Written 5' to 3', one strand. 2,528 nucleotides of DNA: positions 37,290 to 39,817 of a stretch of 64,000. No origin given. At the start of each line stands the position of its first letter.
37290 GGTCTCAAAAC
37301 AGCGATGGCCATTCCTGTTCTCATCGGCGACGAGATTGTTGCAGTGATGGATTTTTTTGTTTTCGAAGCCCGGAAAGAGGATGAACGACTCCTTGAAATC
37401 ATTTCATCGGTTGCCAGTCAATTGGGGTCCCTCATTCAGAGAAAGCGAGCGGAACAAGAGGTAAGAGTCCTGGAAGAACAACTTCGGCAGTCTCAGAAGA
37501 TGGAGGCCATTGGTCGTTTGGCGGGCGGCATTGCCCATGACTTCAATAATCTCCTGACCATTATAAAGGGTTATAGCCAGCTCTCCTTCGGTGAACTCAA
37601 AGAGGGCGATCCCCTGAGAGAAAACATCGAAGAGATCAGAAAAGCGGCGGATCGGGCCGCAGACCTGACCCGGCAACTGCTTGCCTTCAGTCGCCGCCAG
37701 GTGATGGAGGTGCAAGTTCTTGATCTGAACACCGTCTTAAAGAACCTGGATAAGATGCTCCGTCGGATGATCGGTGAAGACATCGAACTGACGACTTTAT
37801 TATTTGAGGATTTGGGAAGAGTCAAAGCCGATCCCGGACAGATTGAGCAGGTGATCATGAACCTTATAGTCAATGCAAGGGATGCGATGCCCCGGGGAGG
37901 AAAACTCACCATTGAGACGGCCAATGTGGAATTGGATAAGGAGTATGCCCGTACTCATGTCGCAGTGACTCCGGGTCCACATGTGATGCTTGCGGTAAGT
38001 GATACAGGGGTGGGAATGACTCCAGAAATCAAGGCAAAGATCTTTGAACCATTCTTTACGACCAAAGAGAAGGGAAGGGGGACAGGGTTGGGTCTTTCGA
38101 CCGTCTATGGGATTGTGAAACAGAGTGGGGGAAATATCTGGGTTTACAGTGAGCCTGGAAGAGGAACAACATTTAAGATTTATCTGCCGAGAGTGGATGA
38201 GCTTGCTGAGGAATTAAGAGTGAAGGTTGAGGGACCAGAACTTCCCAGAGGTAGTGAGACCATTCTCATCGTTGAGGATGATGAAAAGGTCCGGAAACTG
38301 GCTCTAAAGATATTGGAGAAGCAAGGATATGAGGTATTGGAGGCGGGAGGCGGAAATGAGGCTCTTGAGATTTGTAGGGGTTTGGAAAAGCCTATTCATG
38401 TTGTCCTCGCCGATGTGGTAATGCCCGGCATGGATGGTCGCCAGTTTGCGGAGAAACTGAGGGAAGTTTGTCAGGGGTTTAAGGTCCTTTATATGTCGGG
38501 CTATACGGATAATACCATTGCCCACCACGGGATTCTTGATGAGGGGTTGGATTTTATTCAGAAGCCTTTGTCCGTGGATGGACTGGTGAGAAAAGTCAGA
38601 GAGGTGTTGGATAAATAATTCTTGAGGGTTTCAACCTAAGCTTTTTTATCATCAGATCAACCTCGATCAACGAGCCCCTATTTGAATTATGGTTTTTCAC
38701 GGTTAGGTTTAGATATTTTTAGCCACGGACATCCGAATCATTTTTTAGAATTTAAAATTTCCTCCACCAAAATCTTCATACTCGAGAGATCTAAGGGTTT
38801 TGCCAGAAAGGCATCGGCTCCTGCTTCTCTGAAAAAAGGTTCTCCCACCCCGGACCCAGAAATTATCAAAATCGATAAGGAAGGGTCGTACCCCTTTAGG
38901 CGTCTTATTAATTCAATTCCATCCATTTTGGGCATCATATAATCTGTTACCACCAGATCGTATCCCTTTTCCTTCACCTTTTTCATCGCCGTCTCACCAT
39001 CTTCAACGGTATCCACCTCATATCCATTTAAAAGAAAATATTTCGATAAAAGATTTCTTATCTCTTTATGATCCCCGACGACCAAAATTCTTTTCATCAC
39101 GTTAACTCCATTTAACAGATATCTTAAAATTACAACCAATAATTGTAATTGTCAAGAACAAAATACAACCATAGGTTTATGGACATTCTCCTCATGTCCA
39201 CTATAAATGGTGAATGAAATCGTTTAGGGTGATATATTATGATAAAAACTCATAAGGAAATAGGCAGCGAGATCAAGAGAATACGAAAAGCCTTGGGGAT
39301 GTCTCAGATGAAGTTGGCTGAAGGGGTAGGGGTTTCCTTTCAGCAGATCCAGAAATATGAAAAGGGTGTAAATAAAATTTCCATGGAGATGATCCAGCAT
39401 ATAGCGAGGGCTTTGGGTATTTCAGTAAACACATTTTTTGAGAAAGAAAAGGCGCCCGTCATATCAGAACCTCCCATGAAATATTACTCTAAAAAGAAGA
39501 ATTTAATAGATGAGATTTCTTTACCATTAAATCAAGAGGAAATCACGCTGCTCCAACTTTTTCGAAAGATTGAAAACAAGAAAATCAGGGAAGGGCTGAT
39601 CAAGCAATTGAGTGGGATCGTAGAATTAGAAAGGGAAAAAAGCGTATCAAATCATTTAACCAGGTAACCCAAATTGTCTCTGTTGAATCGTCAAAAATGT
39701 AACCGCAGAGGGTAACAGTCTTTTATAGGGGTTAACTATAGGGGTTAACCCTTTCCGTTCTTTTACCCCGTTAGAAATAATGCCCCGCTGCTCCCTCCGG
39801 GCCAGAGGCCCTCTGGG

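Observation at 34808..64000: Inverted duplication of about 3.8 kb (substrate-binding protein gene plus hybrid kinase gene) flanking a catabolic island of about 22 kb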

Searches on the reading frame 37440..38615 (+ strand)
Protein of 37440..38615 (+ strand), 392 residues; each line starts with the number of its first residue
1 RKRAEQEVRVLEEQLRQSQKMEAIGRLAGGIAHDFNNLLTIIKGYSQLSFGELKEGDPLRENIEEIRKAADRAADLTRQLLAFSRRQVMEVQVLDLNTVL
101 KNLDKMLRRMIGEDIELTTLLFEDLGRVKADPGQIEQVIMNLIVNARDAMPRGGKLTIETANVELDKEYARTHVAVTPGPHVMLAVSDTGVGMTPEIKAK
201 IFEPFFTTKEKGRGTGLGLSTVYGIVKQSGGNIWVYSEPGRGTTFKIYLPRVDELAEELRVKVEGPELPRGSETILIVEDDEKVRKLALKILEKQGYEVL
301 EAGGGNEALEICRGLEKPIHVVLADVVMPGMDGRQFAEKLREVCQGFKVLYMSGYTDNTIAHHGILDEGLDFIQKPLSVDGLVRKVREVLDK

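Call 68: find_homologous_proteins(query=window:37440-38615:+, max_evalue=1e-60)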
Query window:37440-38615:+ (392 aa): 8000 proteins with E <= 1e-60 among 8000 candidates; the best 120 are listed.
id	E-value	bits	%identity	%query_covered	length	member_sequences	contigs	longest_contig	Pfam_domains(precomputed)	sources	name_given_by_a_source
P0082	8.5e-195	665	74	100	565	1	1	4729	PF02518.32,PF00512.32,PF00072.31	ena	-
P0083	3.5e-194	663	74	100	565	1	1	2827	PF02518.32,PF00512.32,PF00072.31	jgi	-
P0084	7.4e-193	659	75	100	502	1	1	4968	PF13185.13,PF01590.33,PF02518.32,PF13492.13,PF00512.32,PF00072.31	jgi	jgi:two-component system cell cycle sensor histidine kinase/response regulator CckA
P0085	1.3e-190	651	76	100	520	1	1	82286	PF13426.14,PF13188.14,PF08448.17,PF02518.32,PF00512.32,PF00989.32,PF00072.31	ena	-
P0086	1.8e-190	651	76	100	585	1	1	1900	PF08447.19,PF13426.14,PF13185.13,PF01590.33,PF08448.17,PF02518.32,PF13492.13,PF00512.32,PF00989.32,PF00072.31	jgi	jgi:PAS domain S-box-containing protein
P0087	1.3e-189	648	75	100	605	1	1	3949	PF08447.19,PF13426.14,PF13188.14,PF08448.17,PF02518.32,PF00512.32,PF00989.32,PF00072.31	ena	-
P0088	4.0e-189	646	76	100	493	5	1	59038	PF13426.14,PF08448.17,PF02518.32,PF00512.32,PF00989.32,PF00072.31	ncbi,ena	-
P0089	1.2e-188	645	74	100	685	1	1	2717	PF08447.19,PF13426.14,PF13188.14,PF08448.17,PF02518.32,PF00512.32,PF00989.32,PF00072.31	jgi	jgi:PAS domain S-box-containing protein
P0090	2.1e-188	644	74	100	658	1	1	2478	PF08447.19,PF13426.14,PF13188.14,PF08448.17,PF02518.32,PF00512.32,PF00989.32,PF00072.31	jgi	jgi:PAS domain S-box-containing protein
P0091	3.4e-188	643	74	100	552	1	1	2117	PF13426.14,PF13188.14,PF12860.14,PF08448.17,PF02518.32,PF00512.32,PF00072.31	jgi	jgi:two-component system cell cycle sensor histidine kinase/response regulator CckA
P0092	3.7e-188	643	74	100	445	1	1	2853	PF08447.19,PF13426.14,PF02518.32,PF00512.32,PF00072.31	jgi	jgi:signal transduction histidine kinase/ActR/RegA family two-component response regulator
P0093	1.5e-187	641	73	100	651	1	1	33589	PF13426.14,PF13188.14,PF08448.17,PF02518.32,PF00512.32,PF00989.32,PF00072.31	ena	-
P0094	4.0e-187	640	74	100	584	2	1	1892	PF08447.19,PF13426.14,PF13188.14,PF08448.17,PF02518.32,PF00512.32,PF00989.32,PF00072.31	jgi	jgi:PAS domain S-box-containing protein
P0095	7.6e-187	639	74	100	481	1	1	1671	PF13185.13,PF01590.33,PF02518.32,PF00512.32,PF00072.31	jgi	-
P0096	1.0e-186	638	75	100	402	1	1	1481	PF02518.32,PF00512.32,PF00072.31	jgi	jgi:nitrogen-specific signal transduction histidine kinase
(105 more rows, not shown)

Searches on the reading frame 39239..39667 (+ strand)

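Call 5: search_protein_families(library=pfam, proteins=[window:39239-39667:+])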
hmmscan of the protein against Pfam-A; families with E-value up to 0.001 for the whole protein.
window:39239-39667:+ (142 aa): 6 families
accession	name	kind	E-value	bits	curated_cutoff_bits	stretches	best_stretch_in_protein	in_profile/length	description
PF01381.28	HTH_3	-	2.5e-15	56.7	23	1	12-64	1-53/55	Helix-turn-helix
PF12844.13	HTH_19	-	5.8e-08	33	30.2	1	9-69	1-61/64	Helix-turn-helix domain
PF13560.12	HTH_31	-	1.6e-07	31.9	27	1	7-62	1-57/64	Helix-turn-helix domain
PF13443.12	HTH_26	-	2.9e-07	31.1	22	1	12-68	2-59/63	Cro/C1-type HTH DNA-binding domain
PF15731.11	MqsA_antitoxin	-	0.00047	20.7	30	1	2-53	64-115/131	Antitoxin component of bacterial toxin-antitoxin system, MqsA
PF15943.11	YdaS_toxin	-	0.00055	20.1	30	0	22-61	10-49/65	Bacterial toxin YdaS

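Call 27: search_protein_families(library=ncbifam, proteins=[window:39239-39667:+])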
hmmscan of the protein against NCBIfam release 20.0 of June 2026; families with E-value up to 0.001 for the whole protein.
window:39239-39667:+ (142 aa): 17 families
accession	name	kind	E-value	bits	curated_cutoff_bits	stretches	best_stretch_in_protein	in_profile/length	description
NF041951.1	phage_RstR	subfamily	4.7e-14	52.6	80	1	8-72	3-67/108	RstR family transcriptional repressor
NF047948.1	male_kill_WMK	equivalog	1.1e-13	51.3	300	1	4-134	159-268/300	WO male-killing family protein Wmk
TIGR03070.1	couple_hipB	subfamily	1.2e-12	47.5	71.65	1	6-62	1-57/58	type II toxin-antitoxin system Y4mF family antitoxin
NF006015.0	PRK08154.1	subfamily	2.6e-09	36.7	204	1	6-72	29-95/314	anaerobic benzoate catabolism transcriptional regulator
TIGR03830.1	CxxCG_CxxCG_HTH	subfamily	8.7e-09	35.3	61.8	1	6-52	64-110/127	type II TA system antitoxin MqsA family protein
NF052239.1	antitox_spr1629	equivalog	8.8e-09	34.9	335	1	8-111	3-107/377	spr1629 family repressor/antitoxin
NF041575.1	antitoxPezA_Strep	equivalog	2e-07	31.1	290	1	8-71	2-65/158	type II toxin-antitoxin system antitoxin PezA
NF003162.0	PRK04140.1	equivalog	6.4e-07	28.7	263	1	9-60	128-179/317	transcriptional regulator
NF007257.0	PRK09706.1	subfamily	1.6e-06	28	101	1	5-115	3-119/135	transcriptional repressor DicA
NF007408.0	PRK09943.1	equivalog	2.3e-06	27.3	211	1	7-72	7-72/185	HTH-type transcriptional regulator PuuR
NF046032.1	TransRegSlrRBacil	equivalog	4e-06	27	250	1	8-116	2-107/149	HTH-type transcriptional regulator SlrR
TIGR02612.1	mob_myst_A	hypoth_equivalog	7.8e-06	25.8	122.6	1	12-61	30-81/150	mobile mystery protein A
TIGR00270.2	TIGR00270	equivalog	1.8e-05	24.6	110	1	9-69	77-137/159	multiprotein bridging factor aMBF1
NF038139.1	Reg_Aceta_RamB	equivalog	1.8e-05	23.6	700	1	8-72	3-67/465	acetate metabolism transcriptional regulator RamB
NF007271.0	PRK09726.1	equivalog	0.00015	21.7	79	1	5-75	10-80/88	type II toxin-antitoxin system antitoxin HipB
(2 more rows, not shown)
